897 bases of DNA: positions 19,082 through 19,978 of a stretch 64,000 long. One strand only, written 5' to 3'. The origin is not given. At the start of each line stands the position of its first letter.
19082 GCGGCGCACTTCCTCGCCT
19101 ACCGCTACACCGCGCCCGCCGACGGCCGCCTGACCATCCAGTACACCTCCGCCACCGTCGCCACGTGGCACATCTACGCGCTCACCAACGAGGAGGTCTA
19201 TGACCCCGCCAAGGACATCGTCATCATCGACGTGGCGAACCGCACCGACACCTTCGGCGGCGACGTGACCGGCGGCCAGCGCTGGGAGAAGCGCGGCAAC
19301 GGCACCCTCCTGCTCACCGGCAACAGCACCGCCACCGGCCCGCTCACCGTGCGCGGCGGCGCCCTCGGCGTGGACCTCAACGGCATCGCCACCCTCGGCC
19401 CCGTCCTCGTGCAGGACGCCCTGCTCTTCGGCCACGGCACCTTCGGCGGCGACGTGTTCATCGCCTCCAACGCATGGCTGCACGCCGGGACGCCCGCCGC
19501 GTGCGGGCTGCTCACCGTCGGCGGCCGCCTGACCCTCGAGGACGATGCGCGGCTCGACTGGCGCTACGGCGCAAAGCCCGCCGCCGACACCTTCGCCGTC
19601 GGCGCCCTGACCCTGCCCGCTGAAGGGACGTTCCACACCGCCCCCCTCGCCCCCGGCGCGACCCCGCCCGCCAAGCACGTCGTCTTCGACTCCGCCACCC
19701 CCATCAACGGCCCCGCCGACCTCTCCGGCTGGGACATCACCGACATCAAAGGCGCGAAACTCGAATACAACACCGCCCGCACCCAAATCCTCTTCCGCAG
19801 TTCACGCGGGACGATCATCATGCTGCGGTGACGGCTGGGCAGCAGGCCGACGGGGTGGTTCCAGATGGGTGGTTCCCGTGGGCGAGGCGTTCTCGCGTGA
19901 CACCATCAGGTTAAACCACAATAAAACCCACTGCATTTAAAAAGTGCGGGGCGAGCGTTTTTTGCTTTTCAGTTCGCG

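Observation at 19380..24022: Shared C-terminal domain ending ...SRGTI[IL]ML[RK]-COOH on two adjacent giant PATR proteins: possible novel sorting or secretion tag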

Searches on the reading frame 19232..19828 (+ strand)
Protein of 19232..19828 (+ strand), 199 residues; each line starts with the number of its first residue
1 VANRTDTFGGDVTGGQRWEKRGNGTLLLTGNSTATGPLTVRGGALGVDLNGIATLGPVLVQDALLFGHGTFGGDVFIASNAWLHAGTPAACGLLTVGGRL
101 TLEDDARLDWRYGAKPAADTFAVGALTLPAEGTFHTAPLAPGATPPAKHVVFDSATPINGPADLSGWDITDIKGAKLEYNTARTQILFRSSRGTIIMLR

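Call 8: search_protein_families(library=ncbifam, proteins=[window:19232-19828:+], max_evalue=1)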
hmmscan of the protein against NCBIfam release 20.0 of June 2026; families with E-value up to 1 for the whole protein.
window:19232-19828:+ (199 aa): 3 families
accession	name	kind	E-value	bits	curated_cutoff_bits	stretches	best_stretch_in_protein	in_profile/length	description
TIGR02601.1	autotrns_rpt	repeat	1.6e-07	31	19.85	1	19-47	3-31/32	beta strand repeat protein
NF051851.1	AtpSerPepEprS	equivalog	0.0014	16.7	1700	1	20-105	454-534/988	autotransporter serine peptidase EprS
NF033865.1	fusolisin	equivalog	0.23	9.4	999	1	3-47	443-487/1006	fusolisin family autotransporter serine protease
